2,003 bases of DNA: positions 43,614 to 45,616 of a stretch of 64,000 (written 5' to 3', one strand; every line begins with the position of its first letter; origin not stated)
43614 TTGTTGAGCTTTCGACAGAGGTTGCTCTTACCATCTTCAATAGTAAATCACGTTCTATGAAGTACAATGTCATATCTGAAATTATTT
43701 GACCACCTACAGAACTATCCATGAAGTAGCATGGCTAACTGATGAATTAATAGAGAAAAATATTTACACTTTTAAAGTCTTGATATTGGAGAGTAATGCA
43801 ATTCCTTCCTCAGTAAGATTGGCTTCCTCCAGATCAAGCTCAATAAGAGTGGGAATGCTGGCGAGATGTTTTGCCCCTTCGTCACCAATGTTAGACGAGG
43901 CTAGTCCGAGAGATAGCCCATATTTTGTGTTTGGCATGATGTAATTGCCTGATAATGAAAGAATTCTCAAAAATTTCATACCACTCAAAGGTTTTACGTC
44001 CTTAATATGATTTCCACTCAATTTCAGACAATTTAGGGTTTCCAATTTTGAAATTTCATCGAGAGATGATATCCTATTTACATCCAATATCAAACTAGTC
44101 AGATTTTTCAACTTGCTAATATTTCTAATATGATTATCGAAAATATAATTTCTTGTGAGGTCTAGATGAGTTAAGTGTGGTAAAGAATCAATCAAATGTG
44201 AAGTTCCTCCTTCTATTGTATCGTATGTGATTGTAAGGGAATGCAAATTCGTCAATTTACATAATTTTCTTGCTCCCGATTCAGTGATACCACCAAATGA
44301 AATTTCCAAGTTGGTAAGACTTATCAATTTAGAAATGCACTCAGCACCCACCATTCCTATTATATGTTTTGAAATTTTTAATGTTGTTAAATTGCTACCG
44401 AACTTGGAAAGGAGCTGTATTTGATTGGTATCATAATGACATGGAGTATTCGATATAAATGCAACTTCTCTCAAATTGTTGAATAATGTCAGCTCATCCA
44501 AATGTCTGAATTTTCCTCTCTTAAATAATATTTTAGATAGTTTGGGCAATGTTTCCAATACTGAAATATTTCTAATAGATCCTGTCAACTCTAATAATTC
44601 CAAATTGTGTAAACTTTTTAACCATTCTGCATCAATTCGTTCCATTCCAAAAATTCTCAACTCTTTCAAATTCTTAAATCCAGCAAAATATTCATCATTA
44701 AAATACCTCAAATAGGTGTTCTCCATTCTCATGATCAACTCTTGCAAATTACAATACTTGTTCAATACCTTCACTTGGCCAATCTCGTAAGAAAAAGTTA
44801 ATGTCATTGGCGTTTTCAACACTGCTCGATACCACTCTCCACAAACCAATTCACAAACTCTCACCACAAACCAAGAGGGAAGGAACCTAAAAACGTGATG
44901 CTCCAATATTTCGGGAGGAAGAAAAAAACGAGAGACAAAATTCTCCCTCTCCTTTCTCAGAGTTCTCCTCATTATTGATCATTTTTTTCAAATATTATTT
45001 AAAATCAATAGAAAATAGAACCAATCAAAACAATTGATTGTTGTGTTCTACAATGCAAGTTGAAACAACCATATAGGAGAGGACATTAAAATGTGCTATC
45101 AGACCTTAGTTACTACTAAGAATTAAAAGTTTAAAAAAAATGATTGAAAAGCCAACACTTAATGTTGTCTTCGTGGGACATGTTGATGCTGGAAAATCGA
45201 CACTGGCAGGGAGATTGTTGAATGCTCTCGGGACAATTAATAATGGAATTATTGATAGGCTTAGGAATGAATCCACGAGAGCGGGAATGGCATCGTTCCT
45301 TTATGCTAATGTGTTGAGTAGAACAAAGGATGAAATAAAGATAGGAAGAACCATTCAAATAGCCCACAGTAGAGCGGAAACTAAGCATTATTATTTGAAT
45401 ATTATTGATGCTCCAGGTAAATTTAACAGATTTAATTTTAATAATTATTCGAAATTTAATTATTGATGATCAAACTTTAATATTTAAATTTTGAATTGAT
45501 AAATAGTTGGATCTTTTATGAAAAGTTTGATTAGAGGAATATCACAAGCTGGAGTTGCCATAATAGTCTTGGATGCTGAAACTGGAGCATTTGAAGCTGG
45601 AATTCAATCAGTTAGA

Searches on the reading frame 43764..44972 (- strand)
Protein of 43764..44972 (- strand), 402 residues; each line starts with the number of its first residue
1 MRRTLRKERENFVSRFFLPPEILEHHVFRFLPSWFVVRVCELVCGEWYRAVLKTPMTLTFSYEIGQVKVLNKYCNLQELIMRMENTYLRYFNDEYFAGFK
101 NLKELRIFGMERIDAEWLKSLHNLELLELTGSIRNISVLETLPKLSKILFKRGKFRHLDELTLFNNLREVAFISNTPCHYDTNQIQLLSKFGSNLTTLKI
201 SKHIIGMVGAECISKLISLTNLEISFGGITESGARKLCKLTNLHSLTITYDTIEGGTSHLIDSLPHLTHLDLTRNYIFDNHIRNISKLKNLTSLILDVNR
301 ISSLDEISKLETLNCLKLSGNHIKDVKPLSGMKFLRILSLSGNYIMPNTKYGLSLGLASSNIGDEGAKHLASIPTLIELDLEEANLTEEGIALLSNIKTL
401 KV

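Call 12: search_protein_families(library=pfam, proteins=[window:43764-44972:-], max_evalue=0.01)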
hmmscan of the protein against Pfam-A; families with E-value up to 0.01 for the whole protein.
window:43764-44972:- (402 aa): 9 families
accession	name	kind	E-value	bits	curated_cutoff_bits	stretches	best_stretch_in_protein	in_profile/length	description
PF13855.12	LRR_8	-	9.5e-15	54.6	27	4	265-323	1-61/61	Leucine rich repeat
PF12799.13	LRR_4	-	1.7e-14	53.9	27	1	313-343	3-33/44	Leucine Rich repeats (2 copies)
PF23598.1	LRR_14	-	5.1e-10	39.1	40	1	211-324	133-252/353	Leucine-rich repeat region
PF13516.12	LRR_6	-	1.4e-09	37.7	23.4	0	264-275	2-13/24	Leucine Rich repeat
PF14580.12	LRR_9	-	0.00047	20.2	30.5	1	279-351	51-131/175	Leucine-rich repeat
PF25013.1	LRR_Zer-1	-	0.0028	18.2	27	1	259-324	2-67/137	Zer-1-like, Leucine-rich repeats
PF13306.12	LRR_5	-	0.0036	17.6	27.7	0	74-136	56-115/127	BspA type Leucine rich repeat region (6 copies)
PF12937.12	F-box-like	-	0.0053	16.9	24.3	0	18-52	4-36/47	F-box-like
PF25019.1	LRR_R13L1-DRL21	-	0.0079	16.5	27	0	99-148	68-122/127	R13L1/DRL21 LRRs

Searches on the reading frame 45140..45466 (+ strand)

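Call 12: search_protein_families(library=pfam, proteins=[window:45140-45466:+], max_evalue=0.01)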
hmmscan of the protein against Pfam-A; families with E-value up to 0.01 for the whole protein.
window:45140-45466:+ (108 aa): 3 families
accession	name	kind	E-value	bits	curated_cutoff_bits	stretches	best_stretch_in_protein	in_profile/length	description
PF00009.33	GTP_EFTU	-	1.4e-18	67.6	26.5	1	4-94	1-79/188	Elongation factor Tu GTP binding domain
PF01926.29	MMR_HSR1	-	0.0002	21.9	21.9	0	8-30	1-23/113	50S ribosome-binding GTPase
PF13671.12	AAA_33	-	0.0096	16.7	27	0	9-80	2-64/143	AAA domain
